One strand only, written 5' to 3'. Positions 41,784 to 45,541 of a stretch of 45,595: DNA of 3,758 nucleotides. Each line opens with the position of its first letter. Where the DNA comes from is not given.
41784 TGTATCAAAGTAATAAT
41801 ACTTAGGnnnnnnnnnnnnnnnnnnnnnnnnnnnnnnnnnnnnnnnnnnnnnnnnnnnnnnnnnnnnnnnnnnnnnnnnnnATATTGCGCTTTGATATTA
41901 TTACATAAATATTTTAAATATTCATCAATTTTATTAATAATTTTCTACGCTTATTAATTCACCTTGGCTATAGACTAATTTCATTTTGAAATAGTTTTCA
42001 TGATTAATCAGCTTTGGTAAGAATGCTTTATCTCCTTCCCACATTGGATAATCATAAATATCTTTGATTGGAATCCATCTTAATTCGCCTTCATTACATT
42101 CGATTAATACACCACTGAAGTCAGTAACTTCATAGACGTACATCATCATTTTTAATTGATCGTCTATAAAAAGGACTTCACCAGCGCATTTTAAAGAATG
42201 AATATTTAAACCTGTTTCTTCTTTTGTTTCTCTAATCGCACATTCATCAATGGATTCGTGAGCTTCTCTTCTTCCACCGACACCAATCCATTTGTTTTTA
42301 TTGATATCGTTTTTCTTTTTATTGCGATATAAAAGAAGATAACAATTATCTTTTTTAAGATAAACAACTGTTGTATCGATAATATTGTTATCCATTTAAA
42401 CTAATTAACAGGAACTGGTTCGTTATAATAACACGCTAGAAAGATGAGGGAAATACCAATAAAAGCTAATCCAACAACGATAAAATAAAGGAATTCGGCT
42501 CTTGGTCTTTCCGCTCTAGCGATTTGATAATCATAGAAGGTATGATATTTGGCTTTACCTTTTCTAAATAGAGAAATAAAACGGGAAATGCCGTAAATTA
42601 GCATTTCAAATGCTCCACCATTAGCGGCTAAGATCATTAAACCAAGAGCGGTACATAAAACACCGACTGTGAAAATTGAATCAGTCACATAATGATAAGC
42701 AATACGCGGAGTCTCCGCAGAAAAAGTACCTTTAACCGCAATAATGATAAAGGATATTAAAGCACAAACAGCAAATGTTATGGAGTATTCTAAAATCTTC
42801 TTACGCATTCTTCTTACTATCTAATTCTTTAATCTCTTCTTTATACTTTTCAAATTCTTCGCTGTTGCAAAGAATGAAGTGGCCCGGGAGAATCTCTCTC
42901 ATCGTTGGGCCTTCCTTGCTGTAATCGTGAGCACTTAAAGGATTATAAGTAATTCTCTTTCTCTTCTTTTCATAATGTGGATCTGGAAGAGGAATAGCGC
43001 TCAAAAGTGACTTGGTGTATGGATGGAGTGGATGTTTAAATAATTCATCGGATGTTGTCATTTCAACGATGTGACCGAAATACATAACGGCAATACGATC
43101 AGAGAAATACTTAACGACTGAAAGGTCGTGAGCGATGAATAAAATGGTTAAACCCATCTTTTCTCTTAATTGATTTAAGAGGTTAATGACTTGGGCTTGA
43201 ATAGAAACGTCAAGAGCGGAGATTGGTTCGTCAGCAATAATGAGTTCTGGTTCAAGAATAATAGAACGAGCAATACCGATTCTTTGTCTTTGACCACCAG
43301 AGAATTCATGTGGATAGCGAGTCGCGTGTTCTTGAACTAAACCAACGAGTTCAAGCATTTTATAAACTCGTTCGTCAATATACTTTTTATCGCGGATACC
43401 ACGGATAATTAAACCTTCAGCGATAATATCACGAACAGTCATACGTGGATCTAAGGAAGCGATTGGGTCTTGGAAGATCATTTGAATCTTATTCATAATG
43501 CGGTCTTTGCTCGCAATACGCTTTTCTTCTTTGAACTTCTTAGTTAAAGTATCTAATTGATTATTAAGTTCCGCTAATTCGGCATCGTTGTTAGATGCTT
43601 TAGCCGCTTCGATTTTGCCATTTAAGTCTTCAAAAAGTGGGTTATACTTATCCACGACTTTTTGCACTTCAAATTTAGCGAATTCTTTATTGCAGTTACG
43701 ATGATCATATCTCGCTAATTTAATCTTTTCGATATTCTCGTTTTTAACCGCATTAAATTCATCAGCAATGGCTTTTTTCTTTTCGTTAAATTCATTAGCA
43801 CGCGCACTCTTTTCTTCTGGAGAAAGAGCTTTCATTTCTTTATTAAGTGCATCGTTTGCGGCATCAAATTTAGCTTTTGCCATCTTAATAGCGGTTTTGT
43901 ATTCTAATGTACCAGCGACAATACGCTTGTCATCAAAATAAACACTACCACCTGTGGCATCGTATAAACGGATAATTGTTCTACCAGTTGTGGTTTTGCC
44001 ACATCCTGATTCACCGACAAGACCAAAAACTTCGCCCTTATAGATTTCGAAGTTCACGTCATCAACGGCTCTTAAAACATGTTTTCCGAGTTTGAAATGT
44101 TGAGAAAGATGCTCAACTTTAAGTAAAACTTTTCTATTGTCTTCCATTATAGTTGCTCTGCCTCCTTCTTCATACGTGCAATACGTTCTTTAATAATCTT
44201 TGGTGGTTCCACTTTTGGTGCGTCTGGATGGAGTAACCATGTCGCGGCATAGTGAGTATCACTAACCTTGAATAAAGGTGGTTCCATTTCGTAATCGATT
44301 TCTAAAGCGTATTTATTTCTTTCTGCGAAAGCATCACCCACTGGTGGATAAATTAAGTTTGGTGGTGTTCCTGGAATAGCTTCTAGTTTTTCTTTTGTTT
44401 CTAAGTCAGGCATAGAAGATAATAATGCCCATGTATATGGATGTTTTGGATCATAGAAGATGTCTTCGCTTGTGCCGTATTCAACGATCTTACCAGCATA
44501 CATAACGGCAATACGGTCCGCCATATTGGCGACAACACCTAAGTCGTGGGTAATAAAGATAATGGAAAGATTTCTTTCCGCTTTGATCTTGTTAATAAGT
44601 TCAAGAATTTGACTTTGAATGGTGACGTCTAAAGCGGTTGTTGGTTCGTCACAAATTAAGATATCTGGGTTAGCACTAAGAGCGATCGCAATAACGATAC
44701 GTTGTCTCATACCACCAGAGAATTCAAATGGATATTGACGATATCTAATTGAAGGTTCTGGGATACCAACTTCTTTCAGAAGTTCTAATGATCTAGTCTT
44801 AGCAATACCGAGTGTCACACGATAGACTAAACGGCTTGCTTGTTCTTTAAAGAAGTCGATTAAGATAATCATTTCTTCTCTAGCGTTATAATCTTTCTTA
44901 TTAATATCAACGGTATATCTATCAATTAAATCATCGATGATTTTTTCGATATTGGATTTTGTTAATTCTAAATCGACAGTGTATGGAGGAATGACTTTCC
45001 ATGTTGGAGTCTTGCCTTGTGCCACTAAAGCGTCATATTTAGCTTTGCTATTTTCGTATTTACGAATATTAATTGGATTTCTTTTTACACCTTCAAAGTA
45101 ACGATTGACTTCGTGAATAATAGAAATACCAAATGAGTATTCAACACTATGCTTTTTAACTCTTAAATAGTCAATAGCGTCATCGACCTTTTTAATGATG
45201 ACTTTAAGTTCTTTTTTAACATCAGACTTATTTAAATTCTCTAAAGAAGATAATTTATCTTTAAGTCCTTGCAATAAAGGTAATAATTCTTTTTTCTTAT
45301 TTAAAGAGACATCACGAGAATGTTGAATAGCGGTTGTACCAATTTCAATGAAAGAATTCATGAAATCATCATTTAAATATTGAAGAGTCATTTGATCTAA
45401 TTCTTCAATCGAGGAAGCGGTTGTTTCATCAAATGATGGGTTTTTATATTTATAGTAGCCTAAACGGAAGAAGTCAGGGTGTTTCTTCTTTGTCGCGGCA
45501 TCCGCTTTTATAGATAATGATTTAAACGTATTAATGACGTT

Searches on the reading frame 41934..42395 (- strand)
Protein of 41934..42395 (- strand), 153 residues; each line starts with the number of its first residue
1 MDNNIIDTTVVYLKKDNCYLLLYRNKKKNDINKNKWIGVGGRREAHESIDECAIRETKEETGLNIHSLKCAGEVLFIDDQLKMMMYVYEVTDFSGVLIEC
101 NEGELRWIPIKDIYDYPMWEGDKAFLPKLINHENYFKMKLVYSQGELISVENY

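Call 33: search_protein_families(library=pfam, proteins=[window:41934-42395:-], max_evalue=0.001)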
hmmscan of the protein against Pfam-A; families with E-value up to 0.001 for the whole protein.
window:41934-42395:- (153 aa): 2 families
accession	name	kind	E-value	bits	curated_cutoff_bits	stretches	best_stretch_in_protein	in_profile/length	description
PF00293.34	NUDIX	-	2.7e-16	60.2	21.1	1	14-129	13-134/134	NUDIX domain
PF14815.12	NUDIX_4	-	1e-05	25.7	35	1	10-126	2-111/113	NUDIX domain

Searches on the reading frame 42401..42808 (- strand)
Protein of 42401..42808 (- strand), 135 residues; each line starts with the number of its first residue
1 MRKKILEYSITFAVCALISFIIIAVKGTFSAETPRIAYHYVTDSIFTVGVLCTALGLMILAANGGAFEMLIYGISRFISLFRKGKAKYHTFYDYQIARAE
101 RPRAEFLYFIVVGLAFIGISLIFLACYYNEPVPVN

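Call 33: search_protein_families(library=pfam, proteins=[window:42401-42808:-], max_evalue=0.001)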
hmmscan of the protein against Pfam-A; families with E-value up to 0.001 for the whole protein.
window:42401-42808:- (135 aa): 1 family
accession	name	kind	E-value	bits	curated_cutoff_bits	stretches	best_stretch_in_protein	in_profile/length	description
PF13038.11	DUF3899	-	1.5e-10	41.8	23.4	1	43-124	2-87/88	Domain of unknown function (DUF3899)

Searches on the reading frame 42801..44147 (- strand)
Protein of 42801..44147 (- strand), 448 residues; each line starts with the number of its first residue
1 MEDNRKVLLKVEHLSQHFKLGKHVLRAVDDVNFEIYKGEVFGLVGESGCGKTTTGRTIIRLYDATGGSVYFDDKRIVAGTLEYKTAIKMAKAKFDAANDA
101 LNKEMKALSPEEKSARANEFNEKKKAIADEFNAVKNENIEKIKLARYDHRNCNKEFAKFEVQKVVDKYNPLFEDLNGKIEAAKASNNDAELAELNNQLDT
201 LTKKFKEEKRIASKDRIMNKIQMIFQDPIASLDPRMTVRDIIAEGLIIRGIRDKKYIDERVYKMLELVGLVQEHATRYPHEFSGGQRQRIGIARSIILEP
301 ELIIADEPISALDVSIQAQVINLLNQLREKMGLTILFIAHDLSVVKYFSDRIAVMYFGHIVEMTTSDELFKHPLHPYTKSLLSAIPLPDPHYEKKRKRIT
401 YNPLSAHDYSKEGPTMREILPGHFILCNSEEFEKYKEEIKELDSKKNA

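Call 33: search_protein_families(library=pfam, proteins=[window:42801-44147:-], max_evalue=0.001)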
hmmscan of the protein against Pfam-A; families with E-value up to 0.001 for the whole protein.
window:42801-44147:- (448 aa): 5 families
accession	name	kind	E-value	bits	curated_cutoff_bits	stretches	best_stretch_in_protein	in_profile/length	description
PF00005.33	ABC_tran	-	2.6e-30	106.3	25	2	212-309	52-136/137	ABC transporter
PF08352.17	oligo_HPY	-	1.8e-09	38.3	27.1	1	361-410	1-49/65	Oligopeptide/dipeptide transporter, C-terminal region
PF13245.12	AAA_19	-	1.2e-05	25.9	25.1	1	36-137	9-105/134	AAA domain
PF02912.23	Phe_tRNA-synt_N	-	0.00025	21.4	22.3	1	100-140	22-62/69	Aminoacyl tRNA synthetase class II, N-terminal domain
PF13401.12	AAA_22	-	0.00088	20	27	0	43-142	10-104/130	AAA domain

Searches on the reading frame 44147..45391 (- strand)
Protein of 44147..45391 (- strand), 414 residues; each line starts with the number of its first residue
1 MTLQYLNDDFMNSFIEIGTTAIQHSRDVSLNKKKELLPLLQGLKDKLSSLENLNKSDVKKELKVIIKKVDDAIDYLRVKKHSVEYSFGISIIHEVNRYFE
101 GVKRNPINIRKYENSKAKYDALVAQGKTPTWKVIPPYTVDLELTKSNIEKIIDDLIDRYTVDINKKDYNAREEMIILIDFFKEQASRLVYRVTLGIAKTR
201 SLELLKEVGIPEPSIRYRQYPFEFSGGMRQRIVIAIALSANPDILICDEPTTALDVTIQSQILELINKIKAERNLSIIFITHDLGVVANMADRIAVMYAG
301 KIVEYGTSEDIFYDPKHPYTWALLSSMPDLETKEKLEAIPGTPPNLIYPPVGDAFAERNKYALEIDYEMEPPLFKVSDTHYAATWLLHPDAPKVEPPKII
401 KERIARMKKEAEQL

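Call 33: search_protein_families(library=pfam, proteins=[window:44147-45391:-], max_evalue=0.001)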
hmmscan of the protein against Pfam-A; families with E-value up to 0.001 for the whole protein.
window:44147-45391:- (414 aa): 3 families
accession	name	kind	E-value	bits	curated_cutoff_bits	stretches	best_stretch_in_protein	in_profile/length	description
PF08352.17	oligo_HPY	-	4e-14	53.2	27.1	1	303-364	1-63/65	Oligopeptide/dipeptide transporter, C-terminal region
PF00005.33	ABC_tran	-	2e-10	41.8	25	1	183-252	79-137/137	ABC transporter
PF13304.12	AAA_21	-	1.7e-08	35.3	27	1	190-287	220-303/304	AAA domain, putative AbiEii toxin, Type IV TA system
